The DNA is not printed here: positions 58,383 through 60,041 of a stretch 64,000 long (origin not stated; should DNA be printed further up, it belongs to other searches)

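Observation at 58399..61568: Two sigma-54 promoters, each preceded by a related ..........-type palindrome, link an HK/NtrC pair to the adjacent RND efflux operon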

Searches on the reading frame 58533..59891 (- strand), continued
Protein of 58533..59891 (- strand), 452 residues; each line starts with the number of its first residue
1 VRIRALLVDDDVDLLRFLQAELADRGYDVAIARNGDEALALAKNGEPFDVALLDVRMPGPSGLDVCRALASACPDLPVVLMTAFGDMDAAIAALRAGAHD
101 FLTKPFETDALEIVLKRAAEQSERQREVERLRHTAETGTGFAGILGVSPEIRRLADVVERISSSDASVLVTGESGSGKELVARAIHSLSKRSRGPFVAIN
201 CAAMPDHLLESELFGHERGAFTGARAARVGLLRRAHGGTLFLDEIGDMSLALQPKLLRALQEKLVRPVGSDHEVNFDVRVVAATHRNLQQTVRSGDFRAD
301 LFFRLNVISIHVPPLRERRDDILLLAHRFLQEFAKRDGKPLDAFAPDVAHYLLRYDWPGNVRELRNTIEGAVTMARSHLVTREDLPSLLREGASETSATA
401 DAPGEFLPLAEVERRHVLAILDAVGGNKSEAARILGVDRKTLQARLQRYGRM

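Call 26: find_encoding_contigs(protein=P0005, flank=6000, max_places=3)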
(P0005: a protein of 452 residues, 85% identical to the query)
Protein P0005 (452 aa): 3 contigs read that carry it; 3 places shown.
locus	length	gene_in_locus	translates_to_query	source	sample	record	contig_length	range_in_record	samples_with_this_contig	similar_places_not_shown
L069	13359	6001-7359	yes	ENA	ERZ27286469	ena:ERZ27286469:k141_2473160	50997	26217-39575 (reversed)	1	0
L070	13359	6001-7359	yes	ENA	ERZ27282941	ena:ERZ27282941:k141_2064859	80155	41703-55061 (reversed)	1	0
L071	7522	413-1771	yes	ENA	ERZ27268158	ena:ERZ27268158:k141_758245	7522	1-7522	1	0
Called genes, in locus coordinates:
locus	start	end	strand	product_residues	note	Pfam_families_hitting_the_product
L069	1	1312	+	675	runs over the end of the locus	PF00005:ABC_tran, PF00006:ATP-synt_ab (faint), PF02463:SMC_N (faint), PF13191:AAA_16 (faint), PF13555:AAA_29 (faint), PF12848:ABC_tran_Xtn, PF00005:ABC_tran, PF16326:ABC_tran_CTD (weak), +6 more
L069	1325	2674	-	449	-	PF00042:Globin, PF00111:Fer2, PF00211:Guanylate_cyc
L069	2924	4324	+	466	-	PF14033:DUF4246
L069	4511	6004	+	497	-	PF00672:HAMP (weak), PF00512:HisKA, PF02518:HATPase_c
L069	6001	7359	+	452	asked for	PF00072:Response_reg, PF00158:Sigma54_activat, PF01078:Mg_chelatase (faint), PF13191:AAA_16 (weak), PF14532:Sigma54_activ_2, PF07728:AAA_5 (weak), PF25601:AAA_lid_14, PF02954:HTH_8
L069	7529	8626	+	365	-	PF25919:BSH_CusB (faint), PF00364:Biotin_lipoyl (faint), PF25917:BSH_RND (weak), PF25944:Beta-barrel_RND, PF25967:RND-MFP_C (weak), PF25989:YknX_C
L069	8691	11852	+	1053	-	PF00873:ACR_tran, PF03176:MMPL (weak)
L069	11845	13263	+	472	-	PF02321:OEP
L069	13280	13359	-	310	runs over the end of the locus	PF01569:PAP2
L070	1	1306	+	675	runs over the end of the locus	PF00005:ABC_tran, PF00006:ATP-synt_ab (faint), PF02463:SMC_N (faint), PF13191:AAA_16 (faint), PF13555:AAA_29 (faint), PF12848:ABC_tran_Xtn, PF00005:ABC_tran, PF16326:ABC_tran_CTD (weak), +6 more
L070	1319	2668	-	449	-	PF00042:Globin, PF00111:Fer2, PF00211:Guanylate_cyc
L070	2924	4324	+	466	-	PF14033:DUF4246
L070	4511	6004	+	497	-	PF00672:HAMP (weak), PF00512:HisKA, PF02518:HATPase_c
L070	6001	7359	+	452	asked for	PF00072:Response_reg, PF00158:Sigma54_activat, PF01078:Mg_chelatase (faint), PF13191:AAA_16 (weak), PF14532:Sigma54_activ_2, PF07728:AAA_5 (weak), PF25601:AAA_lid_14, PF02954:HTH_8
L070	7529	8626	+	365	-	PF25919:BSH_CusB (faint), PF00364:Biotin_lipoyl (faint), PF25917:BSH_RND (weak), PF25944:Beta-barrel_RND, PF25967:RND-MFP_C (weak), PF25989:YknX_C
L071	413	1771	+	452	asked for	PF00072:Response_reg, PF00158:Sigma54_activat, PF01078:Mg_chelatase (faint), PF13191:AAA_16 (weak), PF14532:Sigma54_activ_2, PF07728:AAA_5 (weak), PF25601:AAA_lid_14, PF02954:HTH_8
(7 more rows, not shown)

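Call 31: search_protein_families(library=pfam, proteins=[L005:22-3192:-, L005:3189-4295:-, L004:8415-11486:+, L004:7427-8302:-, L004:2743-3951:-, L004:68-2794:+, L005:7876-8988:+, L005:9108-11300:+])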
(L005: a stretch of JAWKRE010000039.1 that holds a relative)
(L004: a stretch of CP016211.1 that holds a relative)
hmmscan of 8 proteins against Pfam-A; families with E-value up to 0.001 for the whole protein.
L005:22-3192:- (1056 aa): 2 families
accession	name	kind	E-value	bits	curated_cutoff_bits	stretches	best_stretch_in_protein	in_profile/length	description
PF00873.25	ACR_tran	-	4.2e-296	985.2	28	1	5-1030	3-1020/1021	AcrB/AcrD/AcrF family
PF03176.21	MMPL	-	6.8e-09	35.5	20.5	1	304-514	105-316/333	MMPL family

L005:3189-4295:- (368 aa): 5 families
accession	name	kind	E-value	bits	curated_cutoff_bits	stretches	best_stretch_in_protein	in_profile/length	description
PF16576.10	HlyD_D23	-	3e-19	69.6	30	1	65-268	21-211/214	Barrel-sandwich domain of CusB or HlyD membrane-fusion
PF13437.12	HlyD_3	-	9.6e-13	49.2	22.2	1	162-268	2-98/106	HlyD family secretion protein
PF00364.28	Biotin_lipoyl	-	1.3e-07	31.7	22.1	0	66-96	43-73/73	Biotin-requiring enzyme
PF12700.13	HlyD_2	-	0.00053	19.3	25.1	0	181-314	252-372/416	HlyD family secretion protein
PF13533.13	Biotin_lipoyl_2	-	0.00065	19.9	29.8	0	161-189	2-30/32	Biotin-lipoyl like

L004:8415-11486:+ (1023 aa): 3 families
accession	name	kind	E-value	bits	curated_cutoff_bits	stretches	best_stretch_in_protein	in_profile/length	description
PF00561.26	Abhydrolase_1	-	8.2e-09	35.9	25.8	1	84-191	2-110/245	alpha/beta hydrolase fold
PF07819.20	PGAP1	-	8.1e-06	26.2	24.3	1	148-192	87-134/233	PGAP1-like alpha/beta domain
PF02089.21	Palm_thioest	-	4.6e-05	23.7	26.8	1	142-193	58-116/254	Palmitoyl protein thioesterase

L004:7427-8302:- (291 aa): 0 families

L004:2743-3951:- (402 aa): 4 families
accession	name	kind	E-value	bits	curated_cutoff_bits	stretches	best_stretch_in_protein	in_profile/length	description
PF16576.10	HlyD_D23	-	8e-18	64.9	30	1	99-302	21-211/214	Barrel-sandwich domain of CusB or HlyD membrane-fusion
PF13437.12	HlyD_3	-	7.5e-13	49.6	22.2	1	196-297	2-101/106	HlyD family secretion protein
PF00364.28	Biotin_lipoyl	-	2.1e-05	24.7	22.1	0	188-223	37-72/73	Biotin-requiring enzyme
PF12700.13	HlyD_2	-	0.00019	20.8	25.1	0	213-359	251-384/416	HlyD family secretion protein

L004:68-2794:+ (908 aa): 0 families

L005:7876-8988:+ (370 aa): 0 families

L005:9108-11300:+ (730 aa): 2 families
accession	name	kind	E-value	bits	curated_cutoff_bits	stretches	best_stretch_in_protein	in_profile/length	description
PF13517.12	FG-GAP_3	-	1.5e-39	134.9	26.9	6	335-395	1-60/61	FG-GAP-like repeat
PF01839.29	FG-GAP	-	0.00071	19.9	22.1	0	166-191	7-35/37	FG-GAP repeat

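Call 34: find_encoding_contigs(protein=P0018, flank=10000, max_places=1)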
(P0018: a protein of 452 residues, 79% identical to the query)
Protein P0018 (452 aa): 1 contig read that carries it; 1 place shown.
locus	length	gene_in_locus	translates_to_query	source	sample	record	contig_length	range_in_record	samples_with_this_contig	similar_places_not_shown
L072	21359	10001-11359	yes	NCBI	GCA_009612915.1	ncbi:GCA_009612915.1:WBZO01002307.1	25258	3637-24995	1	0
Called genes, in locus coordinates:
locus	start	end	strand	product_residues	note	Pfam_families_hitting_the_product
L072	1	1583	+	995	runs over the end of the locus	-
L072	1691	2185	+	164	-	PF06983:3-dmu-9_3-mt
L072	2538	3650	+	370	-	PF25919:BSH_CusB (faint), PF00364:Biotin_lipoyl (faint), PF25917:BSH_RND (weak), PF25944:Beta-barrel_RND, PF25967:RND-MFP_C, PF25989:YknX_C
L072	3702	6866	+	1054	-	PF00873:ACR_tran, PF03176:MMPL (weak)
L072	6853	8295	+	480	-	PF02321:OEP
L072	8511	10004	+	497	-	PF00672:HAMP (weak), PF00512:HisKA, PF02518:HATPase_c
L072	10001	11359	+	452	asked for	PF00072:Response_reg, PF00158:Sigma54_activat, PF14532:Sigma54_activ_2, PF07728:AAA_5 (weak), PF25601:AAA_lid_14, PF02954:HTH_8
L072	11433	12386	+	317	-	PF00512:HisKA (weak), PF02518:HATPase_c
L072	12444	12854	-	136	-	PF08837:DUF1810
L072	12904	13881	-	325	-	-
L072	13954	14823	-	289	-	PF00892:EamA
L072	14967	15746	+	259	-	PF00392:GntR, PF07729:FCD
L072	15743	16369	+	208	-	PF04240:Caroten_synth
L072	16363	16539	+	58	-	-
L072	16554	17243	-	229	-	-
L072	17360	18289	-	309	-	-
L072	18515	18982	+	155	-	PF00571:CBS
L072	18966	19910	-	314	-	PF00069:Pkinase, PF07714:PK_Tyr_Ser-Thr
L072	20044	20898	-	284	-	PF01171:ATP_bind_3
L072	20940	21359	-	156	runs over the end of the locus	-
